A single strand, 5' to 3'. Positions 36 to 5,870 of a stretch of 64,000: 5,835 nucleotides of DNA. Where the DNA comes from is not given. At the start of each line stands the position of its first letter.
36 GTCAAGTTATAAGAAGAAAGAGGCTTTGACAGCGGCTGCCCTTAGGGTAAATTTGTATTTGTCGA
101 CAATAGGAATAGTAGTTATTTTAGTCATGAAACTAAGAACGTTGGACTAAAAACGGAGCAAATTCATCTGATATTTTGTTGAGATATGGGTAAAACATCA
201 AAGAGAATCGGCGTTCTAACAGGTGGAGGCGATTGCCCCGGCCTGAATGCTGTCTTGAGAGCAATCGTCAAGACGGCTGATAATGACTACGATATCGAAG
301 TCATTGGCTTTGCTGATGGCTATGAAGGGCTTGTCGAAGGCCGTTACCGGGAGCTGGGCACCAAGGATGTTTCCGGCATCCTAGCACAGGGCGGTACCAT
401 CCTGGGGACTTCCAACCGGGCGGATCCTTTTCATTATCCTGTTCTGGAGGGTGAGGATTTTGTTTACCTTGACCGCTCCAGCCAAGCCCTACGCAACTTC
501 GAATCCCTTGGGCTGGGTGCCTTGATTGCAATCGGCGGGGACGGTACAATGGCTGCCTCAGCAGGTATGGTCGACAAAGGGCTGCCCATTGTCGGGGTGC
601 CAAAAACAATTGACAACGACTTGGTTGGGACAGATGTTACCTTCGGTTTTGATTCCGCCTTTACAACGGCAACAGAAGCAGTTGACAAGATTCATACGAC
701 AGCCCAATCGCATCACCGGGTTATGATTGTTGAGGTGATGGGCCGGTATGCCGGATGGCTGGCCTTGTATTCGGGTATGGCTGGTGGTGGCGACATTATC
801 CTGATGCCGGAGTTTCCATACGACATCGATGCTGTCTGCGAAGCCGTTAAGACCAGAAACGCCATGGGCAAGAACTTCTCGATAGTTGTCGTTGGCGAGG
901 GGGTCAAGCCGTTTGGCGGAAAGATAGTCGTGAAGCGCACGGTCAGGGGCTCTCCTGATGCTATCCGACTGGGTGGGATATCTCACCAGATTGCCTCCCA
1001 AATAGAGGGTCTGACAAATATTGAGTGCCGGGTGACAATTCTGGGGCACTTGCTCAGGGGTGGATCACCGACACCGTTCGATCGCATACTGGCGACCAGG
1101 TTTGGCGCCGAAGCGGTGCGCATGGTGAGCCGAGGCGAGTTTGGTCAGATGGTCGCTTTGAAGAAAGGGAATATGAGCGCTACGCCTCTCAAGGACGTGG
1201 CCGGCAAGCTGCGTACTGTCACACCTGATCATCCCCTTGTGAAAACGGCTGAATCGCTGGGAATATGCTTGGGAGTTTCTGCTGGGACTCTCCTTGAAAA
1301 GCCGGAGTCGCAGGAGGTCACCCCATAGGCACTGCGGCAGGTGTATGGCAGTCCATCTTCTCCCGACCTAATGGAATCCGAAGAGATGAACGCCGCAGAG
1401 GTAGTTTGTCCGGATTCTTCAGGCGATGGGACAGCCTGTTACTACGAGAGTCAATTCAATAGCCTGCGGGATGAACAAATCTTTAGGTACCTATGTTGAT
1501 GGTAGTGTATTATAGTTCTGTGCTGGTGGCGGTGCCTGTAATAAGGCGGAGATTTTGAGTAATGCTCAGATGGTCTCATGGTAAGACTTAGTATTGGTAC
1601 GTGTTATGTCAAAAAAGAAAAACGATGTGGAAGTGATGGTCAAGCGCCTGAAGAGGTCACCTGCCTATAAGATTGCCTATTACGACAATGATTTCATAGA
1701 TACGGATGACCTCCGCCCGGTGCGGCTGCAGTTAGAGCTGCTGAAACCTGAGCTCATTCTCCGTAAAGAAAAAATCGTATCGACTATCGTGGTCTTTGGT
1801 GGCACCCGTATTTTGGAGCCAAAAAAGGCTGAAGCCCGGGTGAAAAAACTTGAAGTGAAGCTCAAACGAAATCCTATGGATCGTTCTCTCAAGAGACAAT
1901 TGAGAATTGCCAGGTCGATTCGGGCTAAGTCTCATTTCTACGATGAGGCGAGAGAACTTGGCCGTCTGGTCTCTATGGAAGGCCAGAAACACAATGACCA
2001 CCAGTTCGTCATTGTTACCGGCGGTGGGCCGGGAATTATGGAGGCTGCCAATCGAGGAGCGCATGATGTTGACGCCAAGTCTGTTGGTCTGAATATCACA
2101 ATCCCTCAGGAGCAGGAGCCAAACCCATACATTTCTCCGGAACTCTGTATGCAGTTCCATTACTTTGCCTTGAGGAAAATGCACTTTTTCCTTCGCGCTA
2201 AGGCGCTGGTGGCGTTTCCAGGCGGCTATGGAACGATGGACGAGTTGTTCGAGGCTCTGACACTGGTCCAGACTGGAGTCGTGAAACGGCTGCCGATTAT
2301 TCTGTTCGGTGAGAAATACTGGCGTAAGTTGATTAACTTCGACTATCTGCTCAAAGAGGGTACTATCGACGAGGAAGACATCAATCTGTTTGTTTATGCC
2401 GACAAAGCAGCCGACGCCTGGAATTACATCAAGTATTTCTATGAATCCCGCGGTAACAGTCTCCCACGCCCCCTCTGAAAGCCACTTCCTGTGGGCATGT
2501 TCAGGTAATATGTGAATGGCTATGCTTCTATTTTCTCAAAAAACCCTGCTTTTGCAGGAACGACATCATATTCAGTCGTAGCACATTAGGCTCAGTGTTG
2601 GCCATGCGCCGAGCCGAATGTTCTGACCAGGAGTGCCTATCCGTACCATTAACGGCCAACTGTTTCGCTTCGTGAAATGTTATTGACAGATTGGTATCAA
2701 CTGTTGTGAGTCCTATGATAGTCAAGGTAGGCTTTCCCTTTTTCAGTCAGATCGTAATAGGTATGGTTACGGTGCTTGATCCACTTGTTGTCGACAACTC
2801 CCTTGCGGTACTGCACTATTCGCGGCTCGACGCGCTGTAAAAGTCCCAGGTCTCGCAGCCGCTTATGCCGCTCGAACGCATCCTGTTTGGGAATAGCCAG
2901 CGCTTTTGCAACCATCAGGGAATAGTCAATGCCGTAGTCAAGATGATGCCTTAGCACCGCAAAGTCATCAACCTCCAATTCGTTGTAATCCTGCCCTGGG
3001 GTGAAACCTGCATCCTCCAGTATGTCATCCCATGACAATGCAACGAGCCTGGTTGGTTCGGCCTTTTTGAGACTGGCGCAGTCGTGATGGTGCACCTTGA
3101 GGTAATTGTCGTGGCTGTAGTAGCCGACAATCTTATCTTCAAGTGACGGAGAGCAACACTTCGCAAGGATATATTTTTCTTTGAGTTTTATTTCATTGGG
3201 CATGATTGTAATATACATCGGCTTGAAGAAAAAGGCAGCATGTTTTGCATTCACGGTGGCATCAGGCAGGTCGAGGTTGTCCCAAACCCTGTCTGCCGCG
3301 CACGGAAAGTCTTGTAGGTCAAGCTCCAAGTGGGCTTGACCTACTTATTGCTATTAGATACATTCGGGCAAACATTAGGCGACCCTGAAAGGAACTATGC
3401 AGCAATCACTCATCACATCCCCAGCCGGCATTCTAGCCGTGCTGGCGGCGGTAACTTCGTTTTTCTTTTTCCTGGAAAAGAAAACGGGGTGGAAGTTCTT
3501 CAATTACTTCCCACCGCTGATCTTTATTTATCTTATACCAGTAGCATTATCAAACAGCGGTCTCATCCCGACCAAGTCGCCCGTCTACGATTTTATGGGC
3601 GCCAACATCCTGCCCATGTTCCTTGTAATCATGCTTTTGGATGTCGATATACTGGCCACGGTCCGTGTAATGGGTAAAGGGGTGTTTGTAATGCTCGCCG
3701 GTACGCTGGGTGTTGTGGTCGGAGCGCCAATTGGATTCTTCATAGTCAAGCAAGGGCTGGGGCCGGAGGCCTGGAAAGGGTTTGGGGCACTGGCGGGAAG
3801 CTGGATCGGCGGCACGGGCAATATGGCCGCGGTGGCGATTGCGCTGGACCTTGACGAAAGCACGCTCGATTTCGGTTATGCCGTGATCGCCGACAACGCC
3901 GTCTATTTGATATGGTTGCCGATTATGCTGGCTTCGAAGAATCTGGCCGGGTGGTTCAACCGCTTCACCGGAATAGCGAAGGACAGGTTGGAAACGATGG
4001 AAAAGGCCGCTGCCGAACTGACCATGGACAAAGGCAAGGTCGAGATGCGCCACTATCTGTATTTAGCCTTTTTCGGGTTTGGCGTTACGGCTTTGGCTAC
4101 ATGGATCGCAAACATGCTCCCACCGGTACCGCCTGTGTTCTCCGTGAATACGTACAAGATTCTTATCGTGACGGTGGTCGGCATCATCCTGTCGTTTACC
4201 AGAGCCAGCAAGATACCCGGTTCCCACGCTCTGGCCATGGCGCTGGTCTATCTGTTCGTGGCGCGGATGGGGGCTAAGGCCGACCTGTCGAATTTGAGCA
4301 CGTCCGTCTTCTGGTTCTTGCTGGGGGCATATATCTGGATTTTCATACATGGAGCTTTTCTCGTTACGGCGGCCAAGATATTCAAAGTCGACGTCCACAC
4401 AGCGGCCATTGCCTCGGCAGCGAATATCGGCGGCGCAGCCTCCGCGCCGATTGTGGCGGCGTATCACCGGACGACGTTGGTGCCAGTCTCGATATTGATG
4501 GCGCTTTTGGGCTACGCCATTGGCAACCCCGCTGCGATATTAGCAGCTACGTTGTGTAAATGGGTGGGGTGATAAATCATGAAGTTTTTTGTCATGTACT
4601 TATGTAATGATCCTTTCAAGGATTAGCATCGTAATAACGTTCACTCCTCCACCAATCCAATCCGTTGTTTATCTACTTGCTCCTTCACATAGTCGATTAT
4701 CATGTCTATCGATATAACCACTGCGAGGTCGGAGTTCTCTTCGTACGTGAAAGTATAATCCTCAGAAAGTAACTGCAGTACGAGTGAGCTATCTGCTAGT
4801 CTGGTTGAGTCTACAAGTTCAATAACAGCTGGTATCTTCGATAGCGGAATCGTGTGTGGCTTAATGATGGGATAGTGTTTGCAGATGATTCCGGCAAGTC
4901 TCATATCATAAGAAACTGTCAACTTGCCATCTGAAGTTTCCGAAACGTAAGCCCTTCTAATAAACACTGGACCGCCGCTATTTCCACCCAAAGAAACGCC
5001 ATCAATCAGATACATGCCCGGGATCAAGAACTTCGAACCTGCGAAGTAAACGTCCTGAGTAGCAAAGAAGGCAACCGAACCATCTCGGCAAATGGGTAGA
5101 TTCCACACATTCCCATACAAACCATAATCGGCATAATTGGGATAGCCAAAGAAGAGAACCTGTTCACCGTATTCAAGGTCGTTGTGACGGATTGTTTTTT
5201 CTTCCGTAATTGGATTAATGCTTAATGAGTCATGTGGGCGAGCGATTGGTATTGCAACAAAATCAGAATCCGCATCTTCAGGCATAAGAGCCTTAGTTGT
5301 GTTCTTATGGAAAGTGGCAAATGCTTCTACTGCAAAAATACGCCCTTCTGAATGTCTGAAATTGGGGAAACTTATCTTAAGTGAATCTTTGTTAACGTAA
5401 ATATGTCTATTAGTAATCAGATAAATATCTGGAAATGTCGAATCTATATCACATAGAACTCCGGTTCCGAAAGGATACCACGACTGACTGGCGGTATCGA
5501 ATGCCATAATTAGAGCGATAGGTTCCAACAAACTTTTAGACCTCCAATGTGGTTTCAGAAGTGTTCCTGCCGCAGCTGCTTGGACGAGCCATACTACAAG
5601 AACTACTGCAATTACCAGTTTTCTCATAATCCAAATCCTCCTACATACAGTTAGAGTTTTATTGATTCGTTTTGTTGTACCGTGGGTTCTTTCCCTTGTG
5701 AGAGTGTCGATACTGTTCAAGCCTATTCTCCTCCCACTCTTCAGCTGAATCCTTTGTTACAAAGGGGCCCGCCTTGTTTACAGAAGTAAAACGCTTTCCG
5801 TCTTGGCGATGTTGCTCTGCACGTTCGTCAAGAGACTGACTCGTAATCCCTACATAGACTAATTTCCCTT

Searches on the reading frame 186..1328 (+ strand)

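Call 26: search_protein_families(library=pfam, max_evalue=0.001, proteins=[window:186-1328:+])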
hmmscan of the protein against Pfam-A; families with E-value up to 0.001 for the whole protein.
window:186-1328:+ (380 aa): 2 families
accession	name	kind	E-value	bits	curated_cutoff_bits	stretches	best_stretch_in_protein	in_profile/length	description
PF00365.25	PFK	-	4.4e-105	351.5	30.9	1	7-313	1-276/277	Phosphofructokinase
PF01513.26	NAD_kinase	-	2.8e-05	24.9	25.5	1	97-139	60-103/130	ATP-NAD kinase N-terminal domain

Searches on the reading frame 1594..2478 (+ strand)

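Call 26: search_protein_families(library=pfam, max_evalue=0.001, proteins=[window:1594-2478:+])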
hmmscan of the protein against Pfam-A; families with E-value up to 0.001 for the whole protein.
window:1594-2478:+ (294 aa): 2 families
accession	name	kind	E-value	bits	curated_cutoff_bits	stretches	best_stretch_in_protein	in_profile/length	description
PF03641.19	Lysine_decarbox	-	6.7e-32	110.9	27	1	149-278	1-130/131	Possible lysine decarboxylase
PF18306.6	LDcluster4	-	3.2e-10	40.3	26.3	1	116-224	18-116/151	SLOG cluster4 family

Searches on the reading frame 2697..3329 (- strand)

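Call 26: search_protein_families(library=pfam, max_evalue=0.001, proteins=[window:2697-3329:-])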
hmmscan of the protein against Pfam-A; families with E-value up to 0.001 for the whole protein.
window:2697-3329:- (210 aa): 1 family
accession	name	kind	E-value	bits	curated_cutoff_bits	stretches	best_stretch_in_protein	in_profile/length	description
PF10007.15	DUF2250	-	1.8e-11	44.4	24.4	1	121-202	7-90/93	Uncharacterized protein conserved in archaea (DUF2250)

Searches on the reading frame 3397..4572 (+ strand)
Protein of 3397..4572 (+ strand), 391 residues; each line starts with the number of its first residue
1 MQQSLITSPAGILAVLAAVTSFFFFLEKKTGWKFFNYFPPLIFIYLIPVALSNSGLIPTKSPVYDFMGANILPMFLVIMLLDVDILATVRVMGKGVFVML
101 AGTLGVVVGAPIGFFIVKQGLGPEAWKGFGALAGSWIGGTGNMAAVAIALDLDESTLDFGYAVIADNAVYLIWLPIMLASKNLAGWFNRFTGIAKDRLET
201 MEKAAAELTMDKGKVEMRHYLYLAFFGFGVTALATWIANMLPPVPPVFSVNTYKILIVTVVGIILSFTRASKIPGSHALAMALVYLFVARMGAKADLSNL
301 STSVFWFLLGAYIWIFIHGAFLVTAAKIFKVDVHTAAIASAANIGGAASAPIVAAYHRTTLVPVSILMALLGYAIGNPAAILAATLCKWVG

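Call 26: search_protein_families(library=pfam, max_evalue=0.001, proteins=[window:3397-4572:+])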
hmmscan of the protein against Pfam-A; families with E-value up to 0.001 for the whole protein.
window:3397-4572:+ (391 aa): 1 family
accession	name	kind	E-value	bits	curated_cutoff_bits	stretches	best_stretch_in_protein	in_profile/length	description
PF05684.17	DUF819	-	4.5e-81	273.2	27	1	14-385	1-374/379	Protein of unknown function (DUF819)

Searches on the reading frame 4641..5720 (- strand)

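Call 26: search_protein_families(library=pfam, max_evalue=0.001, proteins=[window:4641-5720:-])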
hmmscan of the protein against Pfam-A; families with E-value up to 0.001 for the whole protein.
window:4641-5720:- (359 aa): 1 family
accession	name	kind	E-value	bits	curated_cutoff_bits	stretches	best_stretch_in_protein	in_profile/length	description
PF13365.12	Trypsin_2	-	8.2e-07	30.3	27.6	1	85-253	1-135/144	Trypsin-like peptidase domain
